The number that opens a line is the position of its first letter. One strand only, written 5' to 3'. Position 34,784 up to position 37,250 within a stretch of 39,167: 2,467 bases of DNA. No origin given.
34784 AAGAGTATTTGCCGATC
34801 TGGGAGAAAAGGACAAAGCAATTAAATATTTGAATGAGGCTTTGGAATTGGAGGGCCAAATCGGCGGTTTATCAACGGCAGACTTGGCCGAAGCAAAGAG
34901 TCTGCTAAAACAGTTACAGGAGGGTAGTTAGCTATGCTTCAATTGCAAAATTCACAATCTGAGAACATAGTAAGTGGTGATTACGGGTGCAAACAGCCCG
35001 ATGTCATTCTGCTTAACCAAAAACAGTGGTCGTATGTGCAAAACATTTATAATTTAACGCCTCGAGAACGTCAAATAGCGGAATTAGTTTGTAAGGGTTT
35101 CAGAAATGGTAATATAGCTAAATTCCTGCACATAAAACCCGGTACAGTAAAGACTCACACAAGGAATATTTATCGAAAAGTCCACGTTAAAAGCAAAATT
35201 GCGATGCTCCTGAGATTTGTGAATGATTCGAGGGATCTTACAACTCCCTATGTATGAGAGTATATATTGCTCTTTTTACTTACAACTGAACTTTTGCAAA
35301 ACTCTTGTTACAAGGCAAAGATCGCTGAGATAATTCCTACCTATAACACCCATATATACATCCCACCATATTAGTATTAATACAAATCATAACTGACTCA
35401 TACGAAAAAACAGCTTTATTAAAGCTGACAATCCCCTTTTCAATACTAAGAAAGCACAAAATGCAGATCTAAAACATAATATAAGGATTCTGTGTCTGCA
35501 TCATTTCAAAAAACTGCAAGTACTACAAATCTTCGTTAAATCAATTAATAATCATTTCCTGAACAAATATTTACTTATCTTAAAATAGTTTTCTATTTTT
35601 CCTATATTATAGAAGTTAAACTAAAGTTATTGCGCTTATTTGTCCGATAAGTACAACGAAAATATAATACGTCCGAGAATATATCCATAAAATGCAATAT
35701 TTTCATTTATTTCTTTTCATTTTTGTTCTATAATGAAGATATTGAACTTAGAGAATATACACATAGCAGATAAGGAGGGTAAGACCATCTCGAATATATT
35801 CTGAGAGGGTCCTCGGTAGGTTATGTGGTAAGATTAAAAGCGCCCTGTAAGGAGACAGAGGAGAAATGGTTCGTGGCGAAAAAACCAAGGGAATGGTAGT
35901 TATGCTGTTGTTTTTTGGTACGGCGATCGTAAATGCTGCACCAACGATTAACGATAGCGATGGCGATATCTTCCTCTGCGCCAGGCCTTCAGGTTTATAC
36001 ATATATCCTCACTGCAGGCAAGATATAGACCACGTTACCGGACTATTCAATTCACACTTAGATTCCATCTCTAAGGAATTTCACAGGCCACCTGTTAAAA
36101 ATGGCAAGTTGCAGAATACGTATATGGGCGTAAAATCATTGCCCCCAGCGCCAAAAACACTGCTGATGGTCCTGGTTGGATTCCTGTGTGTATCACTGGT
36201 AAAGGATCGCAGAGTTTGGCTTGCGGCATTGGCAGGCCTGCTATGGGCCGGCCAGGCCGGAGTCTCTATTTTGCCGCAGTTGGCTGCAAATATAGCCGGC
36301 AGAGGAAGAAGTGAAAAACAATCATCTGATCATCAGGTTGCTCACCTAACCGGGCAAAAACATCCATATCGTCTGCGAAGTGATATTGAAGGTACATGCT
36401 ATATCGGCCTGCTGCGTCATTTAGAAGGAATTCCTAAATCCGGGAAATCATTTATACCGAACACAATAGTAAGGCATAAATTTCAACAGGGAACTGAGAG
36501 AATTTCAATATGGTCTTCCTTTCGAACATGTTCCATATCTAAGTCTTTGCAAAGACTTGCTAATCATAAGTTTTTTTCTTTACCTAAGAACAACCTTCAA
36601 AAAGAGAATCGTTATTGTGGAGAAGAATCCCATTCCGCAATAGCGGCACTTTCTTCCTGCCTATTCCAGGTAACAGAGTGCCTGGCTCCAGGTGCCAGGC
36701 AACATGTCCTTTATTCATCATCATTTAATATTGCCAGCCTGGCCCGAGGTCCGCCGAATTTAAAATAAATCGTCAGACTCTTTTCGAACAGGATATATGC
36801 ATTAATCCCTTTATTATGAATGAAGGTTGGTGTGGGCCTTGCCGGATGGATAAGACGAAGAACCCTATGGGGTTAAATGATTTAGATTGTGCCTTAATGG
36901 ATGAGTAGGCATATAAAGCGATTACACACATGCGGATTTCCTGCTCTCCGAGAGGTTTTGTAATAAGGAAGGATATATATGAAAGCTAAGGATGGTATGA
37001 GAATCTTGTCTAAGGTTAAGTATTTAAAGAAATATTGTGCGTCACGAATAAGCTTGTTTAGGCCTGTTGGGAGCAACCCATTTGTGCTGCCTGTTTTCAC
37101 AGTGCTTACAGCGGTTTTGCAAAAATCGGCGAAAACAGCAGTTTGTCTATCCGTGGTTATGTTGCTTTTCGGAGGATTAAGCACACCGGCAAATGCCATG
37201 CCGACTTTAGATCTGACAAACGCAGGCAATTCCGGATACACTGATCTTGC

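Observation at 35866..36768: ORF with a PEP-CTERM-like sorting signal in the middle rather than at the C-terminus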

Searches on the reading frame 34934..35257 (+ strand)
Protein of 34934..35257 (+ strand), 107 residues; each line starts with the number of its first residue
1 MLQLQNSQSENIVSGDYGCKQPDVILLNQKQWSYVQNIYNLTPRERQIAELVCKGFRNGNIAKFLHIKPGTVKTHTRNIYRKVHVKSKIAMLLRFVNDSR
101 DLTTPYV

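Call 5: search_protein_families(library=ncbifam, proteins=[window:34934-35257:+], max_evalue=1)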
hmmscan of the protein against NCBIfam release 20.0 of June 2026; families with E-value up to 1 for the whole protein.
window:34934-35257:+ (107 aa): 37 families (the best 25 are shown)
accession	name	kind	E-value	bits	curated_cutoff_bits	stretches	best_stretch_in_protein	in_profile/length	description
NF011896.0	PRK15369.1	equivalog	2.2e-11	43.7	242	1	36-95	145-203/211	two component system response regulator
NF007935.0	PRK10651.1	equivalog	3.6e-11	42.6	250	1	28-90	143-205/216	two-component system response regulator NarL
NF052445.1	RespRegMctR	equivalog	5.2e-10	39.1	300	1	25-99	132-202/205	two-component system response regulator MctR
NF003420.0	PRK04841.1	equivalog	7.4e-10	37.5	537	1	38-88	836-886/903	HTH-type transcriptional regulator MalT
NF007505.1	PRK10100.1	equivalog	2.7e-09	37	250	1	31-88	134-192/204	biofilm master transcriptional regulator CsgD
NF007708.0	PRK10403.1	equivalog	3.4e-09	36.5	343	1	40-97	153-210/215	nitrate/nitrite response regulator protein NarP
NF047785.1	respo_reg_MadR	equivalog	3.8e-09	36.2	300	1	37-88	145-196/209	MadR family response regulator transcription factor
TIGR03020.2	EpsA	equivalog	2.3e-08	34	170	1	37-88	187-238/247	XrtB/PEP-CTERM-associated transcriptional regulator EpsA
NF052366.1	photon_PedR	equivalog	3.5e-08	33.5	120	1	40-92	2-54/74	photosynthetic electron transport-dependent transcriptional regulator PedR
NF040749.1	tetrathio_RR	equivalog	6.2e-08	32.6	290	1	35-94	127-186/191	tetrathionate respiration response regulator TtrR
NF006900.1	PRK09390.1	equivalog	1.6e-07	31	255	1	33-96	135-197/203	response regulator FixJ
NF041232.1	BagY_FevT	exception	2e-07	30.2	700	1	35-92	291-348/367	LuxR family transcriptional regulator BagY/FevT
NF041830.1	RR_TF_ErdR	exception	2.5e-07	30.6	390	1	36-93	146-205/213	response regulator transcription factor ErdR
TIGR03541.1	reg_near_HchA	equivalog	9.2e-07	28.6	215.6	1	35-88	166-219/232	PA1136 family autoinducer-binding transcriptional regulator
NF007685.0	PRK10360.1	equivalog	3.6e-06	26.9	258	1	40-95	137-192/196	response regulator transcription factor UhpA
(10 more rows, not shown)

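Call 6: search_protein_families(library=pfam, proteins=[window:34934-35257:+], max_evalue=1)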
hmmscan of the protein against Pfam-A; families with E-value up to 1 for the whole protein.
window:34934-35257:+ (107 aa): 5 families
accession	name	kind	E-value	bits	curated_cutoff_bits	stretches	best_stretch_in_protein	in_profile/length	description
PF00196.25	GerE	-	2.9e-15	56.1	23.5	1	40-89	2-51/57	Bacterial regulatory proteins, luxR family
PF08281.18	Sigma70_r4_2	-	0.00013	22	25.7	1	41-79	11-50/54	Sigma-70, region 4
PF13936.12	HTH_38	-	0.045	13.9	27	1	41-74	5-39/44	Helix-turn-helix domain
PF13384.12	HTH_23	-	0.23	11.8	24.6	1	46-80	8-41/50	Homeodomain-like domain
PF04545.22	Sigma70_r4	-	0.24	11.4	24.1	0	41-82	5-47/50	Sigma-70, region 4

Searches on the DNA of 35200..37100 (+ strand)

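Call 26: search_rna_families(source=window, start=35200, end=37100, threshold=evalue, max_evalue=1)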
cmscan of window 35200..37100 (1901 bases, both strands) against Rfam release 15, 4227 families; matches with E-value up to 1: 0.
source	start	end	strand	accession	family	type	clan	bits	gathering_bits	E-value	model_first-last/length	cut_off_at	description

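Call 71: build_rna_model(alignment_id=A6, structure=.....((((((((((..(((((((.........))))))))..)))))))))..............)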
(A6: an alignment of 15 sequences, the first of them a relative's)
Model R1 built from alignment A6 (15 sequences, 66 columns); structure: as given.
model positions 57; base pairs 17; branch points 0; effective number of sequences 15; information 0.919 bits per position. Calibrated on 0.2 Mb of random sequence (short: E-values are rough).
structure used (alignment columns):
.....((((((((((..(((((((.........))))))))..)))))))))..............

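Call 73: search_with_rna_model(model_id=R1, sources=[window, L001, L002, L003, L005, L006, L007, L008, L009, L010, L011, L012, L013, L014, L015, L016, L017, L018, L019, L020, L021, L022, L023, L024, L025, L026, L027, L028, L029, L030, L031, L032, L033, L034, L035, L036, L037, L038, L039, L040, L041, L042, L043, L044, L045, L046, L047, L048, L049, L050, L051, L052, L053, L054, L055, L056, L057, L058, L059, L060, L061, L062, L063, L064, L065, L066, L067, L068, L069, L070, L071, L072, L073, L074, L075, L076, L077, L078, L079, L080], max_evalue=1, make_alignment=true)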
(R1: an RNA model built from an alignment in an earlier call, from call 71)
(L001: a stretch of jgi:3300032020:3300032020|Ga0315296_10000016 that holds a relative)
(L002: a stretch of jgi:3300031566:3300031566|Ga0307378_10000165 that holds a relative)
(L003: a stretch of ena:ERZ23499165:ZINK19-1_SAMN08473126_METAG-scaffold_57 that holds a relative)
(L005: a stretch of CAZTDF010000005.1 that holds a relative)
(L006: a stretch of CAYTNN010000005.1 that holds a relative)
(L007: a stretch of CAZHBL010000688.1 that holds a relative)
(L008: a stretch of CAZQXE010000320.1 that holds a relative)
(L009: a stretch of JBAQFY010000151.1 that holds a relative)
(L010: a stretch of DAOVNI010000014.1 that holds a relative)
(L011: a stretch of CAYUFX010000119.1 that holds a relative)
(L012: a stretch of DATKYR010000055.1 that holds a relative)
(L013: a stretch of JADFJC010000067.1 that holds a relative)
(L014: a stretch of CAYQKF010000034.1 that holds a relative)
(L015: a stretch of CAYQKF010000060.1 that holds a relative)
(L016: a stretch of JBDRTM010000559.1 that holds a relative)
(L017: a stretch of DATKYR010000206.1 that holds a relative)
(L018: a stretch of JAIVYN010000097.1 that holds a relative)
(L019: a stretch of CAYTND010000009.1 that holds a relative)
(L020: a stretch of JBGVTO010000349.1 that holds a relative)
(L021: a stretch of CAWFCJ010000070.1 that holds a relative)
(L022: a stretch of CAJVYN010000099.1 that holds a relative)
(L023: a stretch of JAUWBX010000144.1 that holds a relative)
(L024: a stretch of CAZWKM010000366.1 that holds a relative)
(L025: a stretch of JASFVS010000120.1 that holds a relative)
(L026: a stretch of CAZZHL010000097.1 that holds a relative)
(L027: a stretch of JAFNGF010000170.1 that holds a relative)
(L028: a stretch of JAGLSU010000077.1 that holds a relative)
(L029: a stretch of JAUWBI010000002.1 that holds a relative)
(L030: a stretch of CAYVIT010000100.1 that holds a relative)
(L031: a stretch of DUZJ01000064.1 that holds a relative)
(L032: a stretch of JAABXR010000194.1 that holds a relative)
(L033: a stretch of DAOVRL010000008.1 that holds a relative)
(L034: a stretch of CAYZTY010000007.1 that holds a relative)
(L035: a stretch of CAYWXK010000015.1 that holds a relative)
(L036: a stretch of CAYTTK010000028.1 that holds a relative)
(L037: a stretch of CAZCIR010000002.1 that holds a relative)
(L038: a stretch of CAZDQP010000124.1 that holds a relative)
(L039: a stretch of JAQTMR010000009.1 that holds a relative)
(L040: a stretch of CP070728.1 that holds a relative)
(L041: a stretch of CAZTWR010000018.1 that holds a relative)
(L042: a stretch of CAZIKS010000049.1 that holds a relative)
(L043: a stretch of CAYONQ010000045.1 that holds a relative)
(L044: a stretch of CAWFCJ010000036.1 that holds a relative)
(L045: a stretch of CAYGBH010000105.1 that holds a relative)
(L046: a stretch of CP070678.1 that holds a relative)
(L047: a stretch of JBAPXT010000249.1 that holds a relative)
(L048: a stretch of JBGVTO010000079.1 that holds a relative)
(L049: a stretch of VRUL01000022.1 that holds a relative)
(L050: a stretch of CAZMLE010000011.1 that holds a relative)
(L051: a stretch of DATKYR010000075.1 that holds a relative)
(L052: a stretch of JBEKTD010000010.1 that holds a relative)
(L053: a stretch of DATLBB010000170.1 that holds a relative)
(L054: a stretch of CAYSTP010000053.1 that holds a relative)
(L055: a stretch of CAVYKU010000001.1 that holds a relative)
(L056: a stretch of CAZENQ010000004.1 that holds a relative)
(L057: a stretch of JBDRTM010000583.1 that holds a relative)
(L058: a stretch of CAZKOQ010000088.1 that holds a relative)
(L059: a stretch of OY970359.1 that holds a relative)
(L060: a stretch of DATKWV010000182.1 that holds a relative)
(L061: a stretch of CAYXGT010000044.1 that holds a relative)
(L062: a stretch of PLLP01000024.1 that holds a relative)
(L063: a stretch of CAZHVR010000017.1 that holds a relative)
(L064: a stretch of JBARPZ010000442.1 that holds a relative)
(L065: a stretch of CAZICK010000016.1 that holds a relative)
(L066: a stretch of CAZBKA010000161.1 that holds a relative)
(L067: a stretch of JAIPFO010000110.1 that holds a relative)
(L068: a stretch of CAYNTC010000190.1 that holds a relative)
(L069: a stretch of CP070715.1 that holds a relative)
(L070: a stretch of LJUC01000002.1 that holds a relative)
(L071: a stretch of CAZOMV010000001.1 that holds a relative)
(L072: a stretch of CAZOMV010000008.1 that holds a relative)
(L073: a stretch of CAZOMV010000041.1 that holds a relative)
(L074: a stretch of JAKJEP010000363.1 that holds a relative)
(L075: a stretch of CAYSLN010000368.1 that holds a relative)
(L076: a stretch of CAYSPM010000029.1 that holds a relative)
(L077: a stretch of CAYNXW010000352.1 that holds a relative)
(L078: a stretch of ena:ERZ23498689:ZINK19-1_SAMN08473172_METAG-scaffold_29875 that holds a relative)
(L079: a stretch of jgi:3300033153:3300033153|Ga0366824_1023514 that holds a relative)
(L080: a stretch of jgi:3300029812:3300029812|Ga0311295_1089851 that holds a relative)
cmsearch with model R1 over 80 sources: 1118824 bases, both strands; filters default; matches with E-value up to 1: 29.
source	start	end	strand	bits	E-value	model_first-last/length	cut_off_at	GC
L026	1671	1727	+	72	2.9e-12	1-57/57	no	0.42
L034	10614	10670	+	70.4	6.7e-12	1-57/57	no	0.35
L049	10808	10864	+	67.9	2.5e-11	1-57/57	no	0.33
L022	2360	2417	+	64.6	1.3e-10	1-57/57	no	0.31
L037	10587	10643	+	64.6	1.3e-10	1-57/57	no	0.4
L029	10739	10795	+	62.9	3.3e-10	1-57/57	no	0.3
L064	8436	8494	+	62.1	5.2e-10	1-57/57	no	0.34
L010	6461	6519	+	61.5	6.9e-10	1-57/57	no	0.34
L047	2921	2977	+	60.9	9.7e-10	1-57/57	no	0.35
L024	1034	1092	+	59.8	1.7e-09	1-57/57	no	0.32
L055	10808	10864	+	56.5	9.5e-09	1-57/57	no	0.42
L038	1781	1842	+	55.9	1.3e-08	1-57/57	no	0.32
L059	10779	10837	+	51.8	1.2e-07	1-57/57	no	0.37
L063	10814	10872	+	51.7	1.2e-07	1-57/57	no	0.39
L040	10819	10877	+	51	1.8e-07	1-57/57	no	0.37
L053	10832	10885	+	48.1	7.8e-07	1-57/57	no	0.37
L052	10776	10833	+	46.7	1.6e-06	1-57/57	no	0.4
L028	10571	10630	+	46.7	1.7e-06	1-57/57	no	0.32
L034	10601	10658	-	39.3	8.1e-05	1-57/57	no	0.31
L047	2908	2965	-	31.2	0.0055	1-57/57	no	0.36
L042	10826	10882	+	30.6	0.0075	1-57/57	no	0.3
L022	2348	2405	-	29.2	0.016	1-57/57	no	0.34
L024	1034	1079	-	29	0.018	2-45/57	no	0.35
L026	1659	1715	-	27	0.052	1-57/57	no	0.44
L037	10574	10631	-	25.8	0.097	1-57/57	no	0.4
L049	10796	10852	-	25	0.15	1-57/57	no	0.37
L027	6874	6907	+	23.7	0.28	7-39/57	no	0.41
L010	6461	6506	-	23.3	0.36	2-45/57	no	0.39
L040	10821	10861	-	22.4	0.55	3-43/57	no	0.39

Alignment A7: 29 matches aligned to the model, 71 columns, each read 5' to 3' on its own strand. Consensus structure (alignment columns), stored with it:
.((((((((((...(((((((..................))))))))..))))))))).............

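Call 74: search_with_rna_model(model_id=R1, sources=[L010, L022, L024, L026, L028, L029, L034, L037, L038, L040, L047, L049, L052, L053, L055, L059, L063, L064], max_evalue=0.000001, make_alignment=true)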
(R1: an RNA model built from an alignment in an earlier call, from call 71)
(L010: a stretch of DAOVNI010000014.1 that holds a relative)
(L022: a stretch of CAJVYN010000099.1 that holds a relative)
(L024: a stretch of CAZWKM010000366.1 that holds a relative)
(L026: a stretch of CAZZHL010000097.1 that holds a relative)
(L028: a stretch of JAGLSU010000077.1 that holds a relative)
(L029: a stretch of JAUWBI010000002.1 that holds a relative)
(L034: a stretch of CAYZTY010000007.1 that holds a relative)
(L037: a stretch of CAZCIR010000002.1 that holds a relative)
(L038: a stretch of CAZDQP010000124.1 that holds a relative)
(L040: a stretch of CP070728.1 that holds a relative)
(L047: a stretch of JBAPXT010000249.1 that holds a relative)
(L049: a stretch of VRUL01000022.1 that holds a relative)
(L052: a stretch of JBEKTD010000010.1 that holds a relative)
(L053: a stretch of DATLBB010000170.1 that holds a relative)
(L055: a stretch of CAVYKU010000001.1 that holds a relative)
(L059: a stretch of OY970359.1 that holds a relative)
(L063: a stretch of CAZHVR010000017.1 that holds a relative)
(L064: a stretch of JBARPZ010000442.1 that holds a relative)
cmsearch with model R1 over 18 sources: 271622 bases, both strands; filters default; matches with E-value up to 0.000001: 18.
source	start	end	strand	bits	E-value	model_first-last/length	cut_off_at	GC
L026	1671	1727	+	72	7e-13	1-57/57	no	0.42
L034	10614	10670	+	70.4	1.6e-12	1-57/57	no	0.35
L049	10808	10864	+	67.9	6e-12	1-57/57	no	0.33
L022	2360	2417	+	64.6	3.3e-11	1-57/57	no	0.31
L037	10587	10643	+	64.6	3.3e-11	1-57/57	no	0.4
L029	10739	10795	+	62.9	8.1e-11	1-57/57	no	0.3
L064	8436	8494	+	62.1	1.3e-10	1-57/57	no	0.34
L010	6461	6519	+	61.5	1.7e-10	1-57/57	no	0.34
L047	2921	2977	+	60.9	2.4e-10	1-57/57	no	0.35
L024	1034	1092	+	59.8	4.1e-10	1-57/57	no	0.32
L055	10808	10864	+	56.5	2.3e-09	1-57/57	no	0.42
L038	1781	1842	+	55.9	3.3e-09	1-57/57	no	0.32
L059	10779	10837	+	51.8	2.8e-08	1-57/57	no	0.37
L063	10814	10872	+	51.7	2.9e-08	1-57/57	no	0.39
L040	10819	10877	+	51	4.3e-08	1-57/57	no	0.37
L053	10832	10885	+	48.1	1.9e-07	1-57/57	no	0.37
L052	10776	10833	+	46.7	4e-07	1-57/57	no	0.4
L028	10571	10630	+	46.7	4.1e-07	1-57/57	no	0.32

Alignment A8: 18 matches aligned to the model, 64 columns, each read 5' to 3' on its own strand. Consensus structure (alignment columns), stored with it:
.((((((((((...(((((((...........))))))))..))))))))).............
